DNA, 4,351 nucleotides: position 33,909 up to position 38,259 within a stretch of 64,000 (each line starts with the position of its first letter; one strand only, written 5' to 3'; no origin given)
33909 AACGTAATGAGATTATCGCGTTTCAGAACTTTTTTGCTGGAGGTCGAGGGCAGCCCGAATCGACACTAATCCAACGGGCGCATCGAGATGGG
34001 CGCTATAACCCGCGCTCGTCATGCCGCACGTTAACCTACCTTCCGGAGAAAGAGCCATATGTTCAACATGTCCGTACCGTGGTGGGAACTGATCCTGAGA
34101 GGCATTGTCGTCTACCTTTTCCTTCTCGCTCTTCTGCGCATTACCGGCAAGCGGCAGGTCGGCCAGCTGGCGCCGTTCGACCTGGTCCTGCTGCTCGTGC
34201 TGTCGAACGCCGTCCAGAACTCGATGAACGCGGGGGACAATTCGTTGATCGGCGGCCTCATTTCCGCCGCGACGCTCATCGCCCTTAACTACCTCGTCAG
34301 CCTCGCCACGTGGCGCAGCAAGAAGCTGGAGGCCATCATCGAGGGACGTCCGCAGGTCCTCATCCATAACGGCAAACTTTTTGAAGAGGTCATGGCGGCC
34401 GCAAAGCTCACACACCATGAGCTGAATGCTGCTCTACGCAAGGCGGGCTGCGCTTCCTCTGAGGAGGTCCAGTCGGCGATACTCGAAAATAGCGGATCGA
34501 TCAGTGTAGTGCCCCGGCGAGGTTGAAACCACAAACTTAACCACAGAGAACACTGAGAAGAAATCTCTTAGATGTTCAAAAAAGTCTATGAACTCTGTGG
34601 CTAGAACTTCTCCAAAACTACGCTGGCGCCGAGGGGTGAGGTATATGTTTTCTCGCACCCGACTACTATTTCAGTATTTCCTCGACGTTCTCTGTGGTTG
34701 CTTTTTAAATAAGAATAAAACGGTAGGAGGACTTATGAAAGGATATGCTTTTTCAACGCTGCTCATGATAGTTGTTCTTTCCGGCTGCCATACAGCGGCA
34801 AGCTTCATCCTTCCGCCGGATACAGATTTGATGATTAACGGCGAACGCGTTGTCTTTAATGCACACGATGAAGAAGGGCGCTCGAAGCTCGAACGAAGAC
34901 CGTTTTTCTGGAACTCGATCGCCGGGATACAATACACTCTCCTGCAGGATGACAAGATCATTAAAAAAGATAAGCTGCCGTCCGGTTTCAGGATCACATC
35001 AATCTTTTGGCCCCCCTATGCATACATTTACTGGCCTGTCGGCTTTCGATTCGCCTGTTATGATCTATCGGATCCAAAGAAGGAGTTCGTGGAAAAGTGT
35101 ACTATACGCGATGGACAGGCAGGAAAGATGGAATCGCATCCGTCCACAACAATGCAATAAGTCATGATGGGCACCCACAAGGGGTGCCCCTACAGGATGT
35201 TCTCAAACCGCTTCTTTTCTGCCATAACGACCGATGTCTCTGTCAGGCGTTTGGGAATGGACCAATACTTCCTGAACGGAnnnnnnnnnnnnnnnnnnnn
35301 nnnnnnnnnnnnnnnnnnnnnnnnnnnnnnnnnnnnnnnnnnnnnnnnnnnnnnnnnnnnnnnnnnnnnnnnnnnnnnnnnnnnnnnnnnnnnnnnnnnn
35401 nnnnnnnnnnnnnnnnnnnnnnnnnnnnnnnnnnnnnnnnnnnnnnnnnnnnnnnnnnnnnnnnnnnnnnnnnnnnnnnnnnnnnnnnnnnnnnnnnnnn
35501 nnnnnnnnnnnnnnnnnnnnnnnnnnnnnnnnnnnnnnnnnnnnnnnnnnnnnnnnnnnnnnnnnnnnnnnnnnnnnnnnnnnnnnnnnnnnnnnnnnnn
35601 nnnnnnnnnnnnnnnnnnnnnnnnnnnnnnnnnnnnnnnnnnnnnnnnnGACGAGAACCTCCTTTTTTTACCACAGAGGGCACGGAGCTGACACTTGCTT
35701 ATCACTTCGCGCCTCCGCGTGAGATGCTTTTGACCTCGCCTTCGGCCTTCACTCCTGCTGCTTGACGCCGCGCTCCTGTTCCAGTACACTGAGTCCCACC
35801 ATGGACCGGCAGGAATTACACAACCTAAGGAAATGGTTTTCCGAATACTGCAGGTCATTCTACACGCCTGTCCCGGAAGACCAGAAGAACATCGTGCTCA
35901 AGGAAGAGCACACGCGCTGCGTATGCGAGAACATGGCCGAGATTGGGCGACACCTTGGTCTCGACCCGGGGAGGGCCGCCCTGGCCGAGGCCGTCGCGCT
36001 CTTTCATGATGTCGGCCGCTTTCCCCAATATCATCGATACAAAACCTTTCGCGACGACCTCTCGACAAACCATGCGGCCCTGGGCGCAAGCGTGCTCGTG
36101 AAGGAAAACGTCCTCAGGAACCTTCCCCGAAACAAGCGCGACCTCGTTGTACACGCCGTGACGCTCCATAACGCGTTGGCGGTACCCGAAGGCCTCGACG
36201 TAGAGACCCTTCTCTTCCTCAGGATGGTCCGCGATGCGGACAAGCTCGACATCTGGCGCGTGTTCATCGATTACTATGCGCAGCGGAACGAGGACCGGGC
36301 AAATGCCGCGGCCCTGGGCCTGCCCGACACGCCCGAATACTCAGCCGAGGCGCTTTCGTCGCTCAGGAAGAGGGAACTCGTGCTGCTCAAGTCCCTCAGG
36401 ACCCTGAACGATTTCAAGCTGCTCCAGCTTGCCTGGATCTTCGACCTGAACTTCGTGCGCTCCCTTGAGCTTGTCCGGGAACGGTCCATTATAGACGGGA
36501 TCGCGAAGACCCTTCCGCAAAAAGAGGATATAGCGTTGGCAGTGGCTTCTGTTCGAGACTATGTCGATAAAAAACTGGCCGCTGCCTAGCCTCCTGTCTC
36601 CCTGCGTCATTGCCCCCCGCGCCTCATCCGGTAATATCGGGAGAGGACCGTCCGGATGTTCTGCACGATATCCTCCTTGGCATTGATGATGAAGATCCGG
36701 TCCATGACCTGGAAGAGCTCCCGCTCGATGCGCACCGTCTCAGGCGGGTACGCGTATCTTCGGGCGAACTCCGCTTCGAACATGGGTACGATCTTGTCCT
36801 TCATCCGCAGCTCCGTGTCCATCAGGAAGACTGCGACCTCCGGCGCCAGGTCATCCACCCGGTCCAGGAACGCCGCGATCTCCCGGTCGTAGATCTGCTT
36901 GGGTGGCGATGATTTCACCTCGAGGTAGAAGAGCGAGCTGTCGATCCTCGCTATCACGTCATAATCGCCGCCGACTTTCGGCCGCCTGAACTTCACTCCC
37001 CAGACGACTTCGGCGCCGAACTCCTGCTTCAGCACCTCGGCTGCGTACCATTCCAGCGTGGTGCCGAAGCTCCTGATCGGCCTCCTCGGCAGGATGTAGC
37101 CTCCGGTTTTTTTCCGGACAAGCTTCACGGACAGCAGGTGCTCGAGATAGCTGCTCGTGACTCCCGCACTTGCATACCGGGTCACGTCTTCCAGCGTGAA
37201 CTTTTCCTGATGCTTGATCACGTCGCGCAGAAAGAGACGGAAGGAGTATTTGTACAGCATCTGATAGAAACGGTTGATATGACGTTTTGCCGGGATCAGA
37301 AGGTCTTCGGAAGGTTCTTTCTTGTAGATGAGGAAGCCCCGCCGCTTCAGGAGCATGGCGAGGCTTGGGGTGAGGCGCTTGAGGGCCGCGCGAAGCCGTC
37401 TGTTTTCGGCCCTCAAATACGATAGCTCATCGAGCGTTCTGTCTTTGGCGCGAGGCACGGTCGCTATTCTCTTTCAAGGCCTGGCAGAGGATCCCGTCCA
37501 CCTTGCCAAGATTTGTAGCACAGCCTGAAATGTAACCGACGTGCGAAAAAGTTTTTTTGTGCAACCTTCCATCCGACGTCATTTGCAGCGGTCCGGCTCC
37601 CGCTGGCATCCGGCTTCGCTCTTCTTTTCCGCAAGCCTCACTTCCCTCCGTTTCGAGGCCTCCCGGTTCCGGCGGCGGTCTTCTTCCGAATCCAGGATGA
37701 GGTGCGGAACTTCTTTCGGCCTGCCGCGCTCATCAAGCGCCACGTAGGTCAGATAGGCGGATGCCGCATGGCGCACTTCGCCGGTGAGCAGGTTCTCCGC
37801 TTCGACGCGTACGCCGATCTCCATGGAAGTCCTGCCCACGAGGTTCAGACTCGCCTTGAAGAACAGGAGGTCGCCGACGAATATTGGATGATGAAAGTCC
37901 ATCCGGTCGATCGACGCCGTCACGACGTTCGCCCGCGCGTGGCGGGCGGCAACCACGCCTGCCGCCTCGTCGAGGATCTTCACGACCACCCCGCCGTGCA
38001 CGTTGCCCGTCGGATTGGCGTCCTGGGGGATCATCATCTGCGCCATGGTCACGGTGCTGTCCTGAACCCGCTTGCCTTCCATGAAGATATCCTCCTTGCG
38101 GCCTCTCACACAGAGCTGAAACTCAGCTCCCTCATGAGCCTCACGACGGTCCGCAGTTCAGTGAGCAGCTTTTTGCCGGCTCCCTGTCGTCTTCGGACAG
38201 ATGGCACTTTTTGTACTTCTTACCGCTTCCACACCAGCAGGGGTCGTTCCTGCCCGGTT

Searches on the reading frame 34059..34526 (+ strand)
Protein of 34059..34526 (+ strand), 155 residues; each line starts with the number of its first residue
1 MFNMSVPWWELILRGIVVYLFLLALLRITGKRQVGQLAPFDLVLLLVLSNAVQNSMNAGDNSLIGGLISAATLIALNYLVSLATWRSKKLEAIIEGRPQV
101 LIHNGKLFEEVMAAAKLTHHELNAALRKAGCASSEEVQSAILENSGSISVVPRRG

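Call 18: search_protein_families(library=pfam, proteins=[window:34059-34526:+])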
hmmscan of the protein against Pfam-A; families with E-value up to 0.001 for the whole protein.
window:34059-34526:+ (155 aa): 2 families
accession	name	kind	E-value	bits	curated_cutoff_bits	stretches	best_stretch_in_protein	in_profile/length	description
PF04239.17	DUF421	-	5.8e-17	61.8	23.6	1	86-153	2-69/129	YetF C-terminal domain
PF20730.2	YetF_N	-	4.4e-05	23.6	26.5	1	11-79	4-72/76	YetF N-terminal transmembrane domain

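Call 68: list_cluster_members(proteins=[window:34059-34523:+, window:35284-35649:-, window:35801-36586:+, window:31876-33144:-])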
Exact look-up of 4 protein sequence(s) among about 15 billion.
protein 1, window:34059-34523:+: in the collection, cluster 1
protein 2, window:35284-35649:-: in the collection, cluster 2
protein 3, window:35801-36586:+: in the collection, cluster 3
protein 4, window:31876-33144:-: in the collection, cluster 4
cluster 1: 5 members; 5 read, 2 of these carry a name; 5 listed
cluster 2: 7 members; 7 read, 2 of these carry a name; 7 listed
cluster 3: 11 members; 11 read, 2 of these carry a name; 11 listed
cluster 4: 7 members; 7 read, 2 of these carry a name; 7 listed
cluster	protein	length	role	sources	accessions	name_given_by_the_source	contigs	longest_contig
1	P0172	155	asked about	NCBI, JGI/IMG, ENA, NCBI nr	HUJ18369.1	MAG TPA: YetF domain-containing protein [Nitrospirota bacterium] | YetF domain-containing protein [Nitrospirota bacterium]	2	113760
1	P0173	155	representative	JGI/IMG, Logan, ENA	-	uncharacterized membrane protein YcaP (DUF421 family)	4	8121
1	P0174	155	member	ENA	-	-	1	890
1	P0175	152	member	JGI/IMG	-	-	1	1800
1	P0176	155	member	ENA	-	-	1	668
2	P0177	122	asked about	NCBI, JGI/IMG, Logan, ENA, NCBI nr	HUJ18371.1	MAG TPA: cupin domain-containing protein [Nitrospirota bacterium] | cupin domain-containing protein [Nitrospirota bacterium]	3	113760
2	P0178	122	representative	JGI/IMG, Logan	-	-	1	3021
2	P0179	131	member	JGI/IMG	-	mannose-6-phosphate isomerase-like protein (cupin superfamily)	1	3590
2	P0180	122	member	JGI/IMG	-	-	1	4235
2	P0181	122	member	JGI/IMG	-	-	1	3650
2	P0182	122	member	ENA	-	-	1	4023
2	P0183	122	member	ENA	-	-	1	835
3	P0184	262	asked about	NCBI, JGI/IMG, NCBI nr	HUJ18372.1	MAG TPA: HD domain-containing protein [Nitrospirota bacterium] | HD domain-containing protein [Nitrospirota bacterium]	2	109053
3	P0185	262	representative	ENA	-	-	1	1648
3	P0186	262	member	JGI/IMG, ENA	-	hypothetical protein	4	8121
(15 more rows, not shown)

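Call 69: find_encoding_contigs(protein=P0173, flank=5000, max_places=8)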
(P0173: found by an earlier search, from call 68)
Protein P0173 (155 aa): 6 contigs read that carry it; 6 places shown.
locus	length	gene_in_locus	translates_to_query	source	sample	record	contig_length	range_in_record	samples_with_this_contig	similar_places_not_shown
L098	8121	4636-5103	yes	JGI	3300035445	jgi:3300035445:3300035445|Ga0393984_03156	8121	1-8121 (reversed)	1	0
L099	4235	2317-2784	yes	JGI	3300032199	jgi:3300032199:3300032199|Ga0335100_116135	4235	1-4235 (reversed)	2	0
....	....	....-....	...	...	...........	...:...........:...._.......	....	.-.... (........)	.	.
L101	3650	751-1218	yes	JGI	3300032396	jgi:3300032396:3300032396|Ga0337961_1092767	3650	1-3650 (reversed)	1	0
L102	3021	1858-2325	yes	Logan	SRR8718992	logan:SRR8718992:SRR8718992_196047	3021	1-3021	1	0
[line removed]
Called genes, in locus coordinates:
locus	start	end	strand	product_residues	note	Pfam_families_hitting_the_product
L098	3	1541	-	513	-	?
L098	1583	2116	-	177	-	PF10646:Germane (faint)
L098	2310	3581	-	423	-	PF27218:MJ0043_C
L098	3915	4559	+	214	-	-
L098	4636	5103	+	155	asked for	PF04239:DUF421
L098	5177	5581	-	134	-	-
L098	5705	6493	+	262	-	PF01966:HD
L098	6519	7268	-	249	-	-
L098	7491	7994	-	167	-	-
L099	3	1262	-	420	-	?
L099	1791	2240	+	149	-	PF01135:PCMT, PF01209:Ubie_methyltran, PF02390:Methyltransf_4 (weak), PF08241:Methyltransf_11, PF08242:Methyltransf_12, PF13489:Methyltransf_23, PF13649:Methyltransf_25, PF13847:Methyltransf_31, +1 more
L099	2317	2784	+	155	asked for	PF04239:DUF421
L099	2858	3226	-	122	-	PF00190:Cupin_1 (faint), PF02311:AraC_binding (faint), PF07883:Cupin_2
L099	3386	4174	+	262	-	PF01966:HD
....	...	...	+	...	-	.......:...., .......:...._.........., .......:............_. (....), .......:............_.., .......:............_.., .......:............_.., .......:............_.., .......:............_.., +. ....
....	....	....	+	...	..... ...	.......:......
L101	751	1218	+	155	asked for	PF04239:DUF421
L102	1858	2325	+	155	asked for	PF04239:DUF421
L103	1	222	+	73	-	?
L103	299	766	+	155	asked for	PF04239:DUF421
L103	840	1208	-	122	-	PF07883:Cupin_2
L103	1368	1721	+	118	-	?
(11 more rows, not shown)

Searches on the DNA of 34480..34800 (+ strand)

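Call 7: search_rna_families(source=window, start=34480, end=34800, threshold=evalue, max_evalue=10)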
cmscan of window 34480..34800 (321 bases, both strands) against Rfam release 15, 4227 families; matches with E-value up to 10: 2.
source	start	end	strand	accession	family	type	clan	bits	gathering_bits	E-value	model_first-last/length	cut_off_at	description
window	34613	34728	+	RF01788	drz-agam-2-2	Gene; ribozyme;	-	18.4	38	0.0086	1-191/191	no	drz-agam-2-2 ribozyme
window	34506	34529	+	RF01322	CRISPR-DR9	Gene; CRISPR;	-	16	45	0.76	1-37/37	no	CRISPR RNA direct repeat element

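Call 45: search_dna_similar(query=window:34527-34734:+, collection=phages, mode=distant, max_evalue=0.01)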
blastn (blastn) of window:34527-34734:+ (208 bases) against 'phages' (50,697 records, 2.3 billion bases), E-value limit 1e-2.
No match.

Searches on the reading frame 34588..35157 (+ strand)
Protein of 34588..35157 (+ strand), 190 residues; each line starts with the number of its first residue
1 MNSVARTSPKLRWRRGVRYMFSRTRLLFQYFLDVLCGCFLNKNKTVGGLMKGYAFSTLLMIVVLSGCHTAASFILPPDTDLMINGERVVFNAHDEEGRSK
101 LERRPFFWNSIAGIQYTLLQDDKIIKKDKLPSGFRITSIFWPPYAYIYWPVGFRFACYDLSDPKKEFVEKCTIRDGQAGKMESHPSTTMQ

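Call 38: find_homologous_proteins(query=window:34588-35157:+, max_evalue=0.001)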
Query window:34588-35157:+ (190 aa): 48 proteins with E <= 0.001 among 78 candidates.
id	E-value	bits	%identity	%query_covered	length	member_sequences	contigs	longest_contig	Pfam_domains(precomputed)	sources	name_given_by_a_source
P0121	4.1e-92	325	100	74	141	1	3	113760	-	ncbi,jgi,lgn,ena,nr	ncbi:MAG TPA: hypothetical protein VL197_10300 [Nitrospirota bacterium]|nr:hypothetical protein [Nit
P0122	1.9e-72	261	79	74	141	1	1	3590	-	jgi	jgi:hypothetical protein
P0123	1.3e-62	229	73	72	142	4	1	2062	-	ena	-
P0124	1.9e-62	229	70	74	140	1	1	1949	-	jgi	jgi:hypothetical protein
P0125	7.0e-61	223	71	73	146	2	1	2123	-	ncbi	-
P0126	4.6e-60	221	64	74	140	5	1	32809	-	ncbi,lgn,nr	ncbi:MAG: hypothetical protein HZA11_05895 [Nitrospirae bacterium]|nr:hypothetical protein [Nitrospi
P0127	5.1e-60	221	75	65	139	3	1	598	-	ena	-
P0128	5.3e-60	221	68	74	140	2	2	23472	-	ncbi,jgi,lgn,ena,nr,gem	ncbi:MAG TPA: hypothetical protein DCO77_00440 [Nitrospiraceae bacterium]|nr:hypothetical protein [N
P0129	8.4e-60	220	66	74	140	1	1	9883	-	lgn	-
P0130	1.3e-59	219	68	74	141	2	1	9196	-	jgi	jgi:hypothetical protein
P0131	2.2e-59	219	70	69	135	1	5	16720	-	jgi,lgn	-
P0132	2.5e-59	218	63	76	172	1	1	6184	-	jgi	jgi:hypothetical protein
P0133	3.7e-59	218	66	73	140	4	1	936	-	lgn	-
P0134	1.7e-58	216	67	66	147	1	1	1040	-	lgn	-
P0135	1.9e-57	212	65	73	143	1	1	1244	-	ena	-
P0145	2.2e-55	205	77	56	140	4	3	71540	-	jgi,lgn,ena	-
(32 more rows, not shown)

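Call 39: find_encoding_contigs(protein=P0122, flank=10000, max_places=3)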
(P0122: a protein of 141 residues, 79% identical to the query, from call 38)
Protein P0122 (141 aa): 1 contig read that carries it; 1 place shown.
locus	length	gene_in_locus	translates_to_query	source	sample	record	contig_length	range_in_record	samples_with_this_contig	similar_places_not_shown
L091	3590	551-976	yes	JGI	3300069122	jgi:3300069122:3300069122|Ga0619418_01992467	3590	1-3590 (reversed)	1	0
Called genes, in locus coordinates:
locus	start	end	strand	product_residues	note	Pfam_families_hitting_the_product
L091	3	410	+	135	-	?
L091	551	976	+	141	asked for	-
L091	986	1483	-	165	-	PF00583:Acetyltransf_1, PF13673:Acetyltransf_10, PF13508:Acetyltransf_7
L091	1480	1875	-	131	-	PF00190:Cupin_1 (weak), PF07883:Cupin_2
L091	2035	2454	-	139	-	PF12276:DUF3617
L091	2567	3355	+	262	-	PF01966:HD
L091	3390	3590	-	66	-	?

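Call 40: find_encoding_contigs(protein=P0145, flank=10000, max_places=3)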
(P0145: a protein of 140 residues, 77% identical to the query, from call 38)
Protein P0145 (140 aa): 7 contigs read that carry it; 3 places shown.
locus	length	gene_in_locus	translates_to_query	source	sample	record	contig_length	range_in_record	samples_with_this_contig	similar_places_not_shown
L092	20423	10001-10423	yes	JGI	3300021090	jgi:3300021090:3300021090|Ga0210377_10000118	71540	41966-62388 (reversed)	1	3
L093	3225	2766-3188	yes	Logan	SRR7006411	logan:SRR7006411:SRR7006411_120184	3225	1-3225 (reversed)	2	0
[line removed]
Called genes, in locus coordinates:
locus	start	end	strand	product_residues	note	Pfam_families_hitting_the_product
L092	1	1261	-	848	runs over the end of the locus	PF00384:Molybdopterin, PF01568:Molydop_binding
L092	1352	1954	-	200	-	PF04879:Molybdop_Fe4S4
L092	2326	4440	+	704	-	PF00989:PAS (weak), PF13188:PAS_8 (weak), PF00989:PAS, PF08447:PAS_3, PF08448:PAS_4, PF13426:PAS_9, PF00990:GGDEF, PF00563:EAL, +3 more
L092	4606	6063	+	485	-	PF03486:HI0933_like (faint), PF21688:FAD-depend_C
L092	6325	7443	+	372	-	PF00990:GGDEF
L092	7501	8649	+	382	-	-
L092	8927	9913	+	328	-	PF00657:Lipase_GDSL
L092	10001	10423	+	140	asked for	-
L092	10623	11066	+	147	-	-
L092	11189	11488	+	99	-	-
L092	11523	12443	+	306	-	PF01370:Epimerase, PF13460:NAD_binding_10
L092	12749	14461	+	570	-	PF13175:AAA_15, PF13476:AAA_23, PF13304:AAA_21, PF13175:AAA_15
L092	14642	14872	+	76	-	PF09720:Unstab_antitox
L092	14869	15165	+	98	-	PF05016:ParE_toxin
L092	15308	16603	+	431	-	-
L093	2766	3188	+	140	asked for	-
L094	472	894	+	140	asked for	-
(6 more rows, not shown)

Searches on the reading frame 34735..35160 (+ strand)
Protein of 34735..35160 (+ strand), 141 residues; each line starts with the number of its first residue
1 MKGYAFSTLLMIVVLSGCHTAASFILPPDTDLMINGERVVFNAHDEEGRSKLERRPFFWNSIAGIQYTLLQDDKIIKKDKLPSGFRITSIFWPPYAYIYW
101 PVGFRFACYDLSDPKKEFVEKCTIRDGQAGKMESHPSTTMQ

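Call 18: search_protein_families(library=pfam, proteins=[window:34735-35160:+])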
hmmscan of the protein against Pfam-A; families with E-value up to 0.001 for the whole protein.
window:34735-35160:+ (141 aa): 0 families

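Call 22: find_encoding_contigs(protein=window:34735-35160:+, flank=10000, max_places=10)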
Protein window:34735-35160:+ (141 aa): 6 contigs read that carry it; 5 places shown.
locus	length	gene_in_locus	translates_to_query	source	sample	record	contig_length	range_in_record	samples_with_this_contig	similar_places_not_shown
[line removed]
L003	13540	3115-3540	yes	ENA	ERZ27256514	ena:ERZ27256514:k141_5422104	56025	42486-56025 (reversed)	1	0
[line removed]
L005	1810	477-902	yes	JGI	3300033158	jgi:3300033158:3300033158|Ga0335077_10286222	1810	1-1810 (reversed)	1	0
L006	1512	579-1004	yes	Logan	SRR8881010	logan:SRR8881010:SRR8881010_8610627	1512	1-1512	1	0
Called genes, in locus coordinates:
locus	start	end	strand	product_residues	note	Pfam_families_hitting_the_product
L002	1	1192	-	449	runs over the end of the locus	PF00654:Voltage_CLC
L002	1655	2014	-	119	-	-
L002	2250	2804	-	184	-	PF00691:OmpA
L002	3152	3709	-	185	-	PF00691:OmpA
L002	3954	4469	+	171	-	PF22381:Staph_reg_Sar_Rot, PF12802:MarR_2, PF01047:MarR, PF13463:HTH_27 (weak)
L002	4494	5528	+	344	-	PF13354:Beta-lactamase2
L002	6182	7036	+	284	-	-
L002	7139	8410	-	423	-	PF27218:MJ0043_C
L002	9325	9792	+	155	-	PF04239:DUF421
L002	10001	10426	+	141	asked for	-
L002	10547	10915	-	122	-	PF07883:Cupin_2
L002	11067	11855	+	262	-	PF01966:HD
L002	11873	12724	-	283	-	-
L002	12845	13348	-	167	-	PF03061:4HBT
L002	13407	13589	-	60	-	PF02810:SEC-C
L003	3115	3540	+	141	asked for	-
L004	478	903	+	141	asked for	-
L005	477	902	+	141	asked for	-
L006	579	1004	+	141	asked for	-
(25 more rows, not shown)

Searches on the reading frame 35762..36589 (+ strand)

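Call 37: search_protein_families(library=pfam, proteins=[window:35762-36589:+], max_evalue=0.00001)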
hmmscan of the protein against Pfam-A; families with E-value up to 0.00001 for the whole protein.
window:35762-36589:+ (275 aa): 1 family
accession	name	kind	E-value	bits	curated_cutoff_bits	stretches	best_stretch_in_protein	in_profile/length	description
PF01966.28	HD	-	1.7e-09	38.4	22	1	49-163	3-114/116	HD domain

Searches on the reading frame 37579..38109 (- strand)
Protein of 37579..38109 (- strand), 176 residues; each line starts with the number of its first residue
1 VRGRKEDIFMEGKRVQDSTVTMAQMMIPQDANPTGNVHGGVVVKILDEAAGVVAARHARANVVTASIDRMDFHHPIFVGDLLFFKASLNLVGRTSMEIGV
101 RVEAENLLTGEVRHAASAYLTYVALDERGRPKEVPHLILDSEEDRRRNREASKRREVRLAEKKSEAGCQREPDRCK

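Call 37: search_protein_families(library=pfam, proteins=[window:37579-38109:-], max_evalue=0.00001)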
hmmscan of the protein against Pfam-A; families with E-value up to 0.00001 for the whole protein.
window:37579-38109:- (176 aa): 1 family
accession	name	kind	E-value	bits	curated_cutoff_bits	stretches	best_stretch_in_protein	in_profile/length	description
PF03061.28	4HBT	-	3.1e-19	69.5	20.6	1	35-106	2-74/79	Thioesterase superfamily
